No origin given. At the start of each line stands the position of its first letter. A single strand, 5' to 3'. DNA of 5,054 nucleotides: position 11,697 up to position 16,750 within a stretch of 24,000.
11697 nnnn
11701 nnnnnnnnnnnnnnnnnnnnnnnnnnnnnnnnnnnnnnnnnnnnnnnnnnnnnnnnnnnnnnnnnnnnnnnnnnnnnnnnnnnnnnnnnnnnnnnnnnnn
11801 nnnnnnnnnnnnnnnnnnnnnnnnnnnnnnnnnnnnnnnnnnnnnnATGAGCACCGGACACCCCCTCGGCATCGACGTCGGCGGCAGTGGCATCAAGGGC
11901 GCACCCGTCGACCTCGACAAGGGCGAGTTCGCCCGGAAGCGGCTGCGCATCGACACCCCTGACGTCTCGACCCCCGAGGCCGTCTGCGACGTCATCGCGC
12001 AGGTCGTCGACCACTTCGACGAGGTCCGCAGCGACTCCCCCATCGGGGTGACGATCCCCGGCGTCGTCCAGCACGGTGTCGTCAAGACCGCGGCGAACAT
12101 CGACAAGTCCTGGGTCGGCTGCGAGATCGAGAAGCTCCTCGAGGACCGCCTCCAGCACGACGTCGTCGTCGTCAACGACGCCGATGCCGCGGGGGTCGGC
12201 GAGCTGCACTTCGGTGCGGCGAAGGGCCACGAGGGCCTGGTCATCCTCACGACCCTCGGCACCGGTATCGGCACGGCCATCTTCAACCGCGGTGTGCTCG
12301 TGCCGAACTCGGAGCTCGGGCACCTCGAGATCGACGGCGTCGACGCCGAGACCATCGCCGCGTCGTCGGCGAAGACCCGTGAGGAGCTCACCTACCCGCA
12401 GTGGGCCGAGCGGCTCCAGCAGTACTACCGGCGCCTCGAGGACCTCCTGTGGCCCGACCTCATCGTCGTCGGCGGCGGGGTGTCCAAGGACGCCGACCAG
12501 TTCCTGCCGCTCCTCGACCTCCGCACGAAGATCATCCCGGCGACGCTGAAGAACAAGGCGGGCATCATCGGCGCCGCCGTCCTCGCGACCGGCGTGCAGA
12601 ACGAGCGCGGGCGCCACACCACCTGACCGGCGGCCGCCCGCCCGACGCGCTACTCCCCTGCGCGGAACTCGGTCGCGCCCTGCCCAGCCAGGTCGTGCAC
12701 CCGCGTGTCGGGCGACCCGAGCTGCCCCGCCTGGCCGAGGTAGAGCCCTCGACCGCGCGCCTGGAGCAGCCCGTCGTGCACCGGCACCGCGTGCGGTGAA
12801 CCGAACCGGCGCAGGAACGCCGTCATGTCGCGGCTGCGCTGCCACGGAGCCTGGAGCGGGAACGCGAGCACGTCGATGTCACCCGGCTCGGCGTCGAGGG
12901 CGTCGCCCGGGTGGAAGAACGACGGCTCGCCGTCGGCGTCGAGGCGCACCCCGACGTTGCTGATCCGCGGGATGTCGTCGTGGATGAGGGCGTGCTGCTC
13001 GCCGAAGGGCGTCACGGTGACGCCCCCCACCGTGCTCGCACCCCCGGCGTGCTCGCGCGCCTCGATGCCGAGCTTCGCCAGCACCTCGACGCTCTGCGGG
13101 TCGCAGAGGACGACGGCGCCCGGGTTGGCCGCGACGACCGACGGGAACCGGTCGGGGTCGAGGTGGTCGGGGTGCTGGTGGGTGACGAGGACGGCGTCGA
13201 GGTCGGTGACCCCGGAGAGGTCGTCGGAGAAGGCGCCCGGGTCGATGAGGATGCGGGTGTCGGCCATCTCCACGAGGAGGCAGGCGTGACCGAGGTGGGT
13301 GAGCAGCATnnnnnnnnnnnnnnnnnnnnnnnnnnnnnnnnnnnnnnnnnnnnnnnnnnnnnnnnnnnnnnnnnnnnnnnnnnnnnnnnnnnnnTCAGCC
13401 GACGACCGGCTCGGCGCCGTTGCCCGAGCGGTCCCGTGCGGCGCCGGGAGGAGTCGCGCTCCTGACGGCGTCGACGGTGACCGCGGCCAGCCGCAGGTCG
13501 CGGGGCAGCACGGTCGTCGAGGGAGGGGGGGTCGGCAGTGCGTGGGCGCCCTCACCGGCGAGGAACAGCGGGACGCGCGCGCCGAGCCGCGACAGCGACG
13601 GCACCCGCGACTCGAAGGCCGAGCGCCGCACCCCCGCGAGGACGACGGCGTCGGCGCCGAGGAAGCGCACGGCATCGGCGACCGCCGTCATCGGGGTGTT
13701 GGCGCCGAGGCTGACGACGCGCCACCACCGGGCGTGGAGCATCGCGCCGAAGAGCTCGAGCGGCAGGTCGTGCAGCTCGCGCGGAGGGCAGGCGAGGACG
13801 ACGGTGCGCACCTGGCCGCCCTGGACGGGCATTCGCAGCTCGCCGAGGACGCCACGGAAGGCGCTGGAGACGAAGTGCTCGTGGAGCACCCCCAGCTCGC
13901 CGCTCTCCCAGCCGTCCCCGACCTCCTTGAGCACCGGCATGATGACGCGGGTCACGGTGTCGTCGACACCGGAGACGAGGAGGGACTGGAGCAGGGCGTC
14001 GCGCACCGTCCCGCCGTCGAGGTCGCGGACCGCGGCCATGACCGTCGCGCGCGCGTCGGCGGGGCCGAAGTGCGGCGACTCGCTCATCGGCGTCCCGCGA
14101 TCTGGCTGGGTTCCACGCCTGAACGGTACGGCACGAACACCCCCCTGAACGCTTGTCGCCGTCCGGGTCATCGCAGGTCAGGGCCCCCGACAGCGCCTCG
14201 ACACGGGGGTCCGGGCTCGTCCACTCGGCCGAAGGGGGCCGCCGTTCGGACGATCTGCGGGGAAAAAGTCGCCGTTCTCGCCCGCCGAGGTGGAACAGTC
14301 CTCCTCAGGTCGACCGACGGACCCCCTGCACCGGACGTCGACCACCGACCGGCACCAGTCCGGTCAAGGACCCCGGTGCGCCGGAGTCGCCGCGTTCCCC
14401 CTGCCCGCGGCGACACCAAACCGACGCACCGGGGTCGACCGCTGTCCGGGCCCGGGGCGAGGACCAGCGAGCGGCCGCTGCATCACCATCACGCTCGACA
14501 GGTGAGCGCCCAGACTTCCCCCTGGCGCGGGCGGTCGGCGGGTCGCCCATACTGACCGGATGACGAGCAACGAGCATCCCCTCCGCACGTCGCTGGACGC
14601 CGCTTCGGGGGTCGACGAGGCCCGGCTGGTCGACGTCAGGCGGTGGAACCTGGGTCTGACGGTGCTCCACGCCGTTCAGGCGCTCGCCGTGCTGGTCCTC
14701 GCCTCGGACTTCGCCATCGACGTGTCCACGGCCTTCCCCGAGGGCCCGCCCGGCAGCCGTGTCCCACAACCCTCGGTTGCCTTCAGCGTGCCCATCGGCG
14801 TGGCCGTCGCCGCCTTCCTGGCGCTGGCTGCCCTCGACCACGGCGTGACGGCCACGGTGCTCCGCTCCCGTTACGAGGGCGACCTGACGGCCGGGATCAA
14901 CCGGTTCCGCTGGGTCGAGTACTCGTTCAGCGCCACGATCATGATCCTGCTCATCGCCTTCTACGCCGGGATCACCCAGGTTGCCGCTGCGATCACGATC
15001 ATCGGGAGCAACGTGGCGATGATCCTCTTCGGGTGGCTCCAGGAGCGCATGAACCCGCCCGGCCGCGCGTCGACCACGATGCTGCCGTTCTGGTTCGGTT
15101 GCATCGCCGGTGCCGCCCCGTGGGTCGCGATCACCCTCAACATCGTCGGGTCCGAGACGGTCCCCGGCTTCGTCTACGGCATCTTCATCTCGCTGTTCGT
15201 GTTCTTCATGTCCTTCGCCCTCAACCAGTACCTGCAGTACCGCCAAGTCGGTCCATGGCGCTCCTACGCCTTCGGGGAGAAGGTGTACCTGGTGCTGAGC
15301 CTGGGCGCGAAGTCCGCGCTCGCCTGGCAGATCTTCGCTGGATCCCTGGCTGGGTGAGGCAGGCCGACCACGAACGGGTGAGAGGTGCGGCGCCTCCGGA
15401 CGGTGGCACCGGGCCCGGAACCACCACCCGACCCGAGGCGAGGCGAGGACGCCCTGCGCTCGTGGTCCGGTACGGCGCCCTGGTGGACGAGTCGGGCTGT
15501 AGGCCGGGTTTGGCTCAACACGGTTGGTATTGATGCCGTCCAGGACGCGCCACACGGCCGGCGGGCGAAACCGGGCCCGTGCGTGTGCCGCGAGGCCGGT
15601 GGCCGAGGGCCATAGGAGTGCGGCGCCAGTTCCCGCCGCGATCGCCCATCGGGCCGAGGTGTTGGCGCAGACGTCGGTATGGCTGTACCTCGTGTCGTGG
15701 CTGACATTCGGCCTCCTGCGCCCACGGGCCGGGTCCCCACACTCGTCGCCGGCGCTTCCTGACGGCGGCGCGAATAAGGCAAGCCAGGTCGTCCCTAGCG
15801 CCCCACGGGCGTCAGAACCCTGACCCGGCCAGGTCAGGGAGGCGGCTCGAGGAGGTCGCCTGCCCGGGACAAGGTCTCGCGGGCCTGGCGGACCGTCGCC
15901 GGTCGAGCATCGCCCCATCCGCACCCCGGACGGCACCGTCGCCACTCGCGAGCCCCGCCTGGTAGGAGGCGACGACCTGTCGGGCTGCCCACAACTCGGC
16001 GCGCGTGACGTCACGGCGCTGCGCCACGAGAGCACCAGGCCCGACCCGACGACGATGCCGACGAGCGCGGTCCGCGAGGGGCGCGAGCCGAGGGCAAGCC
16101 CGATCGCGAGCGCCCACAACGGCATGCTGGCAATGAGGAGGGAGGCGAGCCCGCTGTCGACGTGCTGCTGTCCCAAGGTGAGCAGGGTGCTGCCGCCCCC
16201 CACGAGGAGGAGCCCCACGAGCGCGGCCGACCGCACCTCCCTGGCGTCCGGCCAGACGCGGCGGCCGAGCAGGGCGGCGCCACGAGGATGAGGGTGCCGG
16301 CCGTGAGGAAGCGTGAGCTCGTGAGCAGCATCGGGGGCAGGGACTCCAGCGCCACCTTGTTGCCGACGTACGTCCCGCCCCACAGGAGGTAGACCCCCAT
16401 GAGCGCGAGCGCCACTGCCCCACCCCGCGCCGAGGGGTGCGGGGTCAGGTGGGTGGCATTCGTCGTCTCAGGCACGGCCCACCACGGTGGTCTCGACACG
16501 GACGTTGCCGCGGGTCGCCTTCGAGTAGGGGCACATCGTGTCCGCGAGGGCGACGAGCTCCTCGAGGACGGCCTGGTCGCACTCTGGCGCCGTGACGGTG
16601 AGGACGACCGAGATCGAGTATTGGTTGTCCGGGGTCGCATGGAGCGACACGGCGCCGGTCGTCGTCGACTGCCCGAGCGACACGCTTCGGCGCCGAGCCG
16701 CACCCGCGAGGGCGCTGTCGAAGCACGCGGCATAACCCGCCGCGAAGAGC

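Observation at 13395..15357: Divergent heliorhodopsin / HTH-less CarH-like B12 sensor pair: a candidate two-chromophore light-sensing locus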

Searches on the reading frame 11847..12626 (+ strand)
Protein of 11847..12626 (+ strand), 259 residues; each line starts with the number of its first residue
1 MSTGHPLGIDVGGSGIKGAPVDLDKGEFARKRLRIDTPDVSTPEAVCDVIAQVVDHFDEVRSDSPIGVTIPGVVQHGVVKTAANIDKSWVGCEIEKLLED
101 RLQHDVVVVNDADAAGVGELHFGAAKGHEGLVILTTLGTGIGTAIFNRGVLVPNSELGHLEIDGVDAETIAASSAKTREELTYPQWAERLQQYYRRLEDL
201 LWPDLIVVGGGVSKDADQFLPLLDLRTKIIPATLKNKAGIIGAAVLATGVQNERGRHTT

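Call 97: search_protein_families(library=pfam, proteins=[window:11847-12626:+], max_evalue=0.01)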
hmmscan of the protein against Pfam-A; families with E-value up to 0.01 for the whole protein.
window:11847-12626:+ (259 aa): 1 family
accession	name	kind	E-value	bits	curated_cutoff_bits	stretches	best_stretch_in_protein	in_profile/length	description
PF00480.26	ROK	-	1.2e-23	84.5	22.9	1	7-163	2-161/294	ROK family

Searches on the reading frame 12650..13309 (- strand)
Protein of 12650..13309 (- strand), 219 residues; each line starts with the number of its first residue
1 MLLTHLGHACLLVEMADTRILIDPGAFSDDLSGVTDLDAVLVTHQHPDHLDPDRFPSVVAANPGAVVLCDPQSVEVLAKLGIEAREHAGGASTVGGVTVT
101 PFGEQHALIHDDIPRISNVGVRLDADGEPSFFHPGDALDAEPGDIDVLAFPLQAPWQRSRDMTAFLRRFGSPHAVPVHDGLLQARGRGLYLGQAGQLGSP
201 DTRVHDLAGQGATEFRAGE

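Call 4: search_protein_families(library=ncbifam, proteins=[window:12650-13309:-], max_evalue=0.01)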
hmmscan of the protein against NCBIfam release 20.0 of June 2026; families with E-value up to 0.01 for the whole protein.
window:12650-13309:- (219 aa): 5 families
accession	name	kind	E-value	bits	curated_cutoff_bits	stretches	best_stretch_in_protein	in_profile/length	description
NF001911.0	PRK00685.1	equivalog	3.9e-10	39.6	144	1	1-136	1-143/228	metal-dependent hydrolase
NF008688.0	PRK11709.1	equivalog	0.0011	17.9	306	1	33-82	106-156/355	L-ascorbate 6-phosphate lactonase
NF002553.0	PRK02113.1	equivalog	0.0023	17.4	386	1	9-50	36-80/252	MBL fold metallo-hydrolase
NF038231.1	MBL_Geo_Pelo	equivalog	0.0028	17.3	360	1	9-51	35-80/250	GPMC system MBL fold metallohydrolase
TIGR03307.1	PhnP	equivalog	0.0074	15.7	272.25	0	9-50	38-80/249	phosphonate metabolism protein PhnP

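Call 5: search_protein_families(library=pfam, proteins=[window:12650-13309:-], max_evalue=0.01)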
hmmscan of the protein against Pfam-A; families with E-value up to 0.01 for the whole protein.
window:12650-13309:- (219 aa): 3 families
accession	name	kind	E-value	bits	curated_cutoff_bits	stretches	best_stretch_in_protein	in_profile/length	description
PF13483.12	Lactamase_B_3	-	3.7e-18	66.5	24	1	3-178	2-160/160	Beta-lactamase superfamily domain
PF12706.13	Lactamase_B_2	-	3.1e-10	40.4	27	1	18-138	1-144/200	Beta-lactamase superfamily domain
PF00753.33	Lactamase_B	-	0.00019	21.9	22.7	1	6-49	4-56/196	Metallo-beta-lactamase superfamily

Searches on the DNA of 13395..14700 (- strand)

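Call 8: search_rna_families(source=window, start=13900, end=14700, threshold=evalue, max_evalue=10)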
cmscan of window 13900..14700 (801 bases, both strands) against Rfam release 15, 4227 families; matches with E-value up to 10: 5.
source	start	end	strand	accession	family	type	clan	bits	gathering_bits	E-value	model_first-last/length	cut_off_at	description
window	14366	14436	-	RF00102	VA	Gene;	-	19.1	62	1.6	1-159/159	no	VA RNA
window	13935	13968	+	RF01274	sR45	Gene; snRNA; snoRNA; CD-box;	-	15.5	40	1.5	1-55/55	no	Small nucleolar RNA sR45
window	14375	14429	-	RF03196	mir-6790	Gene; miRNA;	-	14.7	78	9.8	1-63/63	no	mir-6790 microRNA precursor family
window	14385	14445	+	RF01668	P10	Gene; sRNA;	-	13.7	37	3.2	1-72/72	no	Pseudomonas sRNA P10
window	14152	14168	-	RF01763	Guanidine-III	Cis-reg; riboswitch;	-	12.5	36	7.4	41-57/67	no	Guanidine-III riboswitch aptamer (yKKC-III)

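Call 59: search_rna_families(sources=[L044, L045, L001, L137, L051, L131, L136], threshold=gathering)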
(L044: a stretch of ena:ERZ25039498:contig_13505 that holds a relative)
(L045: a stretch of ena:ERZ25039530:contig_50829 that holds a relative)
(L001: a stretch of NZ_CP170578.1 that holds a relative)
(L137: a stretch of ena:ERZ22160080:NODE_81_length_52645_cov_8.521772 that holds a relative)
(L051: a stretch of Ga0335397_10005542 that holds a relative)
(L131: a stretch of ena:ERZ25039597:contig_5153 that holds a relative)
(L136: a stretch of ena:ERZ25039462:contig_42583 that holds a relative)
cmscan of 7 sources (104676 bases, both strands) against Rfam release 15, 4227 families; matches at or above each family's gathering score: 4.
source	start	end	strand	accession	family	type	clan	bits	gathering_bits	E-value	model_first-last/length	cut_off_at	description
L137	7515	7895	+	RF00010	RNaseP_bact_a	Gene; ribozyme;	CL00002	297.9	100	3e-96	1-367/367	no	Bacterial RNase P class A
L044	7062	7448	+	RF00010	RNaseP_bact_a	Gene; ribozyme;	CL00002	287.4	100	1e-92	1-367/367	no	Bacterial RNase P class A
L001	7220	7606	+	RF00010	RNaseP_bact_a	Gene; ribozyme;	CL00002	285.9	100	3.4e-92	1-367/367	no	Bacterial RNase P class A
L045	4817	5202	+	RF00010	RNaseP_bact_a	Gene; ribozyme;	CL00002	284.4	100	1.1e-91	1-367/367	no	Bacterial RNase P class A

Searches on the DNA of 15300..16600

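Call 60: search_rna_families(source=window, start=15300, end=16600, threshold=evalue, max_evalue=1)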
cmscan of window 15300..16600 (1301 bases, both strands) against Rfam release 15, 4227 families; matches with E-value up to 1: 0.
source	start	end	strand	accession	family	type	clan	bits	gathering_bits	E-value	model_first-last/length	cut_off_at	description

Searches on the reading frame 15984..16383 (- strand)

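Call 97: search_protein_families(library=pfam, proteins=[window:15984-16383:-], max_evalue=0.01)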
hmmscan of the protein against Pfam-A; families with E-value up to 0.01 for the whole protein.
window:15984-16383:- (133 aa): 1 family
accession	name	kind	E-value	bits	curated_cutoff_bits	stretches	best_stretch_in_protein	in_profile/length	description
PF00892.27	EamA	-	3.2e-07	31.1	28.2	1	42-113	54-126/135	EamA-like transporter family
